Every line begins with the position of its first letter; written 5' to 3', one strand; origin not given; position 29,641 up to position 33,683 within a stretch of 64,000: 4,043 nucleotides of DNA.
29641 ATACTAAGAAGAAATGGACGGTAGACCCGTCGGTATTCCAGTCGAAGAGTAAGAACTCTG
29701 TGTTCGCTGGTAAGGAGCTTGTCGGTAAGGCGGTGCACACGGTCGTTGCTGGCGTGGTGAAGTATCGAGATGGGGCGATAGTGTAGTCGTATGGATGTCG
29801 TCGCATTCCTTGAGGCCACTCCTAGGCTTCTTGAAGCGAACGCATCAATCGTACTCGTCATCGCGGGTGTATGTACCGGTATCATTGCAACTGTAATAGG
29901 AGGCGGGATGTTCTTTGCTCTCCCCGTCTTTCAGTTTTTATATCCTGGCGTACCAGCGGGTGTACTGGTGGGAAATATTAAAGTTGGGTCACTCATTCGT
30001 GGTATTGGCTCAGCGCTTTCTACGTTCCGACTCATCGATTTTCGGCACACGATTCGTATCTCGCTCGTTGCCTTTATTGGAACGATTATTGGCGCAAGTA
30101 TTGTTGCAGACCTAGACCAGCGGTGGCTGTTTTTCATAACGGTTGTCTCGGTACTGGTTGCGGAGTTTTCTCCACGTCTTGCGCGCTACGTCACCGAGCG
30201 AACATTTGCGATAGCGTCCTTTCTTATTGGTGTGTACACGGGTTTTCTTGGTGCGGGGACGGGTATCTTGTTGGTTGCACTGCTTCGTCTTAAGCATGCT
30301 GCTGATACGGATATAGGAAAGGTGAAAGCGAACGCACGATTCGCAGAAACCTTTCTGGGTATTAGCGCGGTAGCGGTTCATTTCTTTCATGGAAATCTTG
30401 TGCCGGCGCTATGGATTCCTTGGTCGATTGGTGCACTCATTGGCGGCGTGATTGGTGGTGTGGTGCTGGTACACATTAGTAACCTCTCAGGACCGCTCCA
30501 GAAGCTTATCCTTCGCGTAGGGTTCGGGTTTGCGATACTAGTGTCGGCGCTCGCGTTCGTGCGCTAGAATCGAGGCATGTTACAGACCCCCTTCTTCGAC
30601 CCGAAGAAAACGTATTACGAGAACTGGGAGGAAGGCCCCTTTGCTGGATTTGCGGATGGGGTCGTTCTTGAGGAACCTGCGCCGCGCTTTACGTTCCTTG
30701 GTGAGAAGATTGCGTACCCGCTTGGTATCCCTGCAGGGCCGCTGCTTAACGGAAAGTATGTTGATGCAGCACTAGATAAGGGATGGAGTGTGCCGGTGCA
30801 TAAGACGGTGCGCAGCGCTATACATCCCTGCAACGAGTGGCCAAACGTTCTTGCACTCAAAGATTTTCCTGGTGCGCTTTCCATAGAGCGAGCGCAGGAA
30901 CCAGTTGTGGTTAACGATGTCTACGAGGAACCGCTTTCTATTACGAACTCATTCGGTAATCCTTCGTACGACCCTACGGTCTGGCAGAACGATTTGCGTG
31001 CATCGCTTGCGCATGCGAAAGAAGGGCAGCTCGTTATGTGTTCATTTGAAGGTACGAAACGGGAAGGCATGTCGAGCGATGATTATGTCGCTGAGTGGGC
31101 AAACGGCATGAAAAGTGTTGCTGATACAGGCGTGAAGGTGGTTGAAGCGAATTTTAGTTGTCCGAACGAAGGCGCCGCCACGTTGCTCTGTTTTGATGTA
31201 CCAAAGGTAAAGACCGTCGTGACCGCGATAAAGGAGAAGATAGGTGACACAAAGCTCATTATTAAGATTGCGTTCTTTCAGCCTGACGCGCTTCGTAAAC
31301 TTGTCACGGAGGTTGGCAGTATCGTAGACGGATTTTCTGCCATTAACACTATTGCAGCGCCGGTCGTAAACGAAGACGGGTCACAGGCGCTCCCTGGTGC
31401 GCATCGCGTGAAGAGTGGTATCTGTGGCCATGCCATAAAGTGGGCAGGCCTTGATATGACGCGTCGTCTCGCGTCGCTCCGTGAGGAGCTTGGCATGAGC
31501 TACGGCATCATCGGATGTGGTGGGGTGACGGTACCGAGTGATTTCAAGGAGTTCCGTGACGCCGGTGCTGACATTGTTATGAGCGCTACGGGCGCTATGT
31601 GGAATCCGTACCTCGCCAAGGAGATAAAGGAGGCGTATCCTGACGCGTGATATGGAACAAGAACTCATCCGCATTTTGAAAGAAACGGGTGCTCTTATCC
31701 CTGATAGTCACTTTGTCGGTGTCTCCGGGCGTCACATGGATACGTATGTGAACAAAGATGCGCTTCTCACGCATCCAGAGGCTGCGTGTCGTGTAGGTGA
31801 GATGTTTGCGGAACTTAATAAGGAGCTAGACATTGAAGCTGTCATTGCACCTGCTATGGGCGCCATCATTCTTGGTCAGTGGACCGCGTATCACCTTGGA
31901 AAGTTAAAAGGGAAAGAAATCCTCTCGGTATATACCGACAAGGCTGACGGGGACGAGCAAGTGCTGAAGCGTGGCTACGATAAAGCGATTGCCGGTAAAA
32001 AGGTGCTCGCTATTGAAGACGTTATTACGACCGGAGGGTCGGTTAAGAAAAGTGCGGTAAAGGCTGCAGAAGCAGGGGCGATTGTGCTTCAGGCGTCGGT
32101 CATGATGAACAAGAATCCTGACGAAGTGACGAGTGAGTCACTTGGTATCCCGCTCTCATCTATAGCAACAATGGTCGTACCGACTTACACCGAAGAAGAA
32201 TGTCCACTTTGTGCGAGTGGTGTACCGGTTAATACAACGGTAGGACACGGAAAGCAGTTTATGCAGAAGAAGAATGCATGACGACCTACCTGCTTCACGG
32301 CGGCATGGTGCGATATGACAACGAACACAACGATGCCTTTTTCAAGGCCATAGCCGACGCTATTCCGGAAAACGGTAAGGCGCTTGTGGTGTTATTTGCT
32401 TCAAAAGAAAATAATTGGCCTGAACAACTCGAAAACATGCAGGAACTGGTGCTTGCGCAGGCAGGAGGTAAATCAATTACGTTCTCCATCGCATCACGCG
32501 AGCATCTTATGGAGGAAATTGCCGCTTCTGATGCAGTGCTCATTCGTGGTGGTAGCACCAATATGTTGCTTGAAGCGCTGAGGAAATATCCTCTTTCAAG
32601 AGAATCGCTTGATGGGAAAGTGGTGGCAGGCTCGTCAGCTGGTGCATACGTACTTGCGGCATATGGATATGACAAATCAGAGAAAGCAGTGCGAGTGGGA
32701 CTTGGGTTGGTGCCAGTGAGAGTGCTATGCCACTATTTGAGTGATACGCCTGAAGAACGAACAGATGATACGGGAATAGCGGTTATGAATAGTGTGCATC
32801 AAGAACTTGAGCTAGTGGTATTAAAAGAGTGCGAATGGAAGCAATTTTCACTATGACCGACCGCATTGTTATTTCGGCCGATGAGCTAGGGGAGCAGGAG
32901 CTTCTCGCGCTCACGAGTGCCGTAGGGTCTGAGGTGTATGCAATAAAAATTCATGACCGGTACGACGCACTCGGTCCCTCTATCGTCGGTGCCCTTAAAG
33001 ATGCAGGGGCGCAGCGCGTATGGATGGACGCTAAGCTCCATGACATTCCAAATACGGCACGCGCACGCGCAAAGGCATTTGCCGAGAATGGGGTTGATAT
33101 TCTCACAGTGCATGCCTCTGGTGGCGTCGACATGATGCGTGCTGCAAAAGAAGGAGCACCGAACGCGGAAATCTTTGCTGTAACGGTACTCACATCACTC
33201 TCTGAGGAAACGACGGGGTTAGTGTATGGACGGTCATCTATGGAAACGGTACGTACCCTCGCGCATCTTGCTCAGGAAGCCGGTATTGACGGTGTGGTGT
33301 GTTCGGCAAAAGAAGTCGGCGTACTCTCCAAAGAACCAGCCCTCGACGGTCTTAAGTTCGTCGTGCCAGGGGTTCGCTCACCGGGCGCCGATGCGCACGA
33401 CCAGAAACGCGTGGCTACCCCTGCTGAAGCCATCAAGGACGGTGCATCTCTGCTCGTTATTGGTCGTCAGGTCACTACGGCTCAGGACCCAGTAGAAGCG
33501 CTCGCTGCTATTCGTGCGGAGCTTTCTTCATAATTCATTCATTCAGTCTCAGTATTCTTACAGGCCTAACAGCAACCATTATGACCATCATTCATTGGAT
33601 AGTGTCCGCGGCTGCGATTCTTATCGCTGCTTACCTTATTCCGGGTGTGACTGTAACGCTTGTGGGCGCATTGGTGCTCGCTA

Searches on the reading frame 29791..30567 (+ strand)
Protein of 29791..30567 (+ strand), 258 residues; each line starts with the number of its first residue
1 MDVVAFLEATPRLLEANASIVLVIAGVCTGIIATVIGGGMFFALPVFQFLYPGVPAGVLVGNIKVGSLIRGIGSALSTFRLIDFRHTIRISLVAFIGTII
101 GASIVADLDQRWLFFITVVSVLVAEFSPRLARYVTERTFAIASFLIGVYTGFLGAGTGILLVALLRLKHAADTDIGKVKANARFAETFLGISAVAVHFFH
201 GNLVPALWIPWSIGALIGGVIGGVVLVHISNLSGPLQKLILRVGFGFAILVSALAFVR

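Call 90: search_protein_families(library=pfam, proteins=[window:29791-30567:+], max_evalue=0.00001)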
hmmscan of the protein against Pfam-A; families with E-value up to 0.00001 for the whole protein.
window:29791-30567:+ (258 aa): 1 family
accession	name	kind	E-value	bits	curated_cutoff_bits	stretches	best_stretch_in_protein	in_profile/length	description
PF01925.25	TauE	-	2.5e-21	76.9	32.6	1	22-251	1-232/237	Sulfite exporter TauE/SafE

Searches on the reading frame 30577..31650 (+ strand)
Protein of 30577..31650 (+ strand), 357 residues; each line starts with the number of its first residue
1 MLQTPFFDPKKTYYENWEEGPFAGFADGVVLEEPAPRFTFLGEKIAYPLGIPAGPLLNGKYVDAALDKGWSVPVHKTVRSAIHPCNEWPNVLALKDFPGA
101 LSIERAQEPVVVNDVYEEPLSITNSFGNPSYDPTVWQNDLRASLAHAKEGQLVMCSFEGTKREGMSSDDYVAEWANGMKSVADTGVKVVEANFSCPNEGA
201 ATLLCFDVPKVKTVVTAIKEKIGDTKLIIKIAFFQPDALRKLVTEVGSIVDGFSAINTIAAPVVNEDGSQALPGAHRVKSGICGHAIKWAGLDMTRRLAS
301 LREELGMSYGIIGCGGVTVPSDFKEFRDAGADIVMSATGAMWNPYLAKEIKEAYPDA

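Call 90: search_protein_families(library=pfam, proteins=[window:30577-31650:+], max_evalue=0.00001)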
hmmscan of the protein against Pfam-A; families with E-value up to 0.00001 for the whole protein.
window:30577-31650:+ (357 aa): 1 family
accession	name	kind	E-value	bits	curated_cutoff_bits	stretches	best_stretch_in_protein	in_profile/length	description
PF01180.27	DHO_dh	-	1.2e-13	51.3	27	1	122-352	65-285/291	Dihydroorotate dehydrogenase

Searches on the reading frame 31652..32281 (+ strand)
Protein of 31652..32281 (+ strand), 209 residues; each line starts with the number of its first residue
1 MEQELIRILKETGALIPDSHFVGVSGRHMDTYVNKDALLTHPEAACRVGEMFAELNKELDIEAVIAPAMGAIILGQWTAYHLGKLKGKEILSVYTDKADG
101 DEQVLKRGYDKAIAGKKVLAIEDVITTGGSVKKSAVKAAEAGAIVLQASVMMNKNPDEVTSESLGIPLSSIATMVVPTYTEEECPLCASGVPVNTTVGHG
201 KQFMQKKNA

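Call 90: search_protein_families(library=pfam, proteins=[window:31652-32281:+], max_evalue=0.00001)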
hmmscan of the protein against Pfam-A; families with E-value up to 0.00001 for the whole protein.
window:31652-32281:+ (209 aa): 1 family
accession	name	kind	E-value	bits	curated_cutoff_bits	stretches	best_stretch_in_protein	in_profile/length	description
PF00156.33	Pribosyltran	-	2.5e-08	33.8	26.3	1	36-154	3-126/158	Phosphoribosyl transferase domain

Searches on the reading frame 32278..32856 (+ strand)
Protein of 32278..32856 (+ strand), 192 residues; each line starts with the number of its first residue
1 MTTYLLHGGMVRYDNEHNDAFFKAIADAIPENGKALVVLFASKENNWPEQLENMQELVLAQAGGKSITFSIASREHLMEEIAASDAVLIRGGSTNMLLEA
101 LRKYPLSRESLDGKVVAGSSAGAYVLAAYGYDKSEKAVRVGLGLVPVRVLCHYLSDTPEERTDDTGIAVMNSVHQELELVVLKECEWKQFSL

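Call 90: search_protein_families(library=pfam, proteins=[window:32278-32856:+], max_evalue=0.00001)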
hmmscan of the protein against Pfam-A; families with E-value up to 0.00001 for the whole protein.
window:32278-32856:+ (192 aa): 1 family
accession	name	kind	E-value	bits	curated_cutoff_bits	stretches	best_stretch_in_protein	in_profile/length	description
PF03575.23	Peptidase_S51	-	7.4e-14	52.3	23.9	1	13-183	10-191/206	Peptidase family S51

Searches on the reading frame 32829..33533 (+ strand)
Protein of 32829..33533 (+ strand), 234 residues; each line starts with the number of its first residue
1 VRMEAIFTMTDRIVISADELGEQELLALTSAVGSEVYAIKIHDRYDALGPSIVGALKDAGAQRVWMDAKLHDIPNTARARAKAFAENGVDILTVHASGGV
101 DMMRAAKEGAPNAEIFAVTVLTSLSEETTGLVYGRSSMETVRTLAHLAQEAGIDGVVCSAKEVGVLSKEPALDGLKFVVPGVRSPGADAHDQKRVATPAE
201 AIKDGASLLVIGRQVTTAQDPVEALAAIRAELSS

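Call 90: search_protein_families(library=pfam, proteins=[window:32829-33533:+], max_evalue=0.00001)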
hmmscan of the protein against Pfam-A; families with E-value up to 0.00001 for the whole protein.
window:32829-33533:+ (234 aa): 1 family
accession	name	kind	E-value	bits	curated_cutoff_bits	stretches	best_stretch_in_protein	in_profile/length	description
PF00215.30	OMPdecase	-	2.1e-46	159.1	27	1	12-228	2-221/221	Orotidine 5'-phosphate decarboxylase / HUMPS family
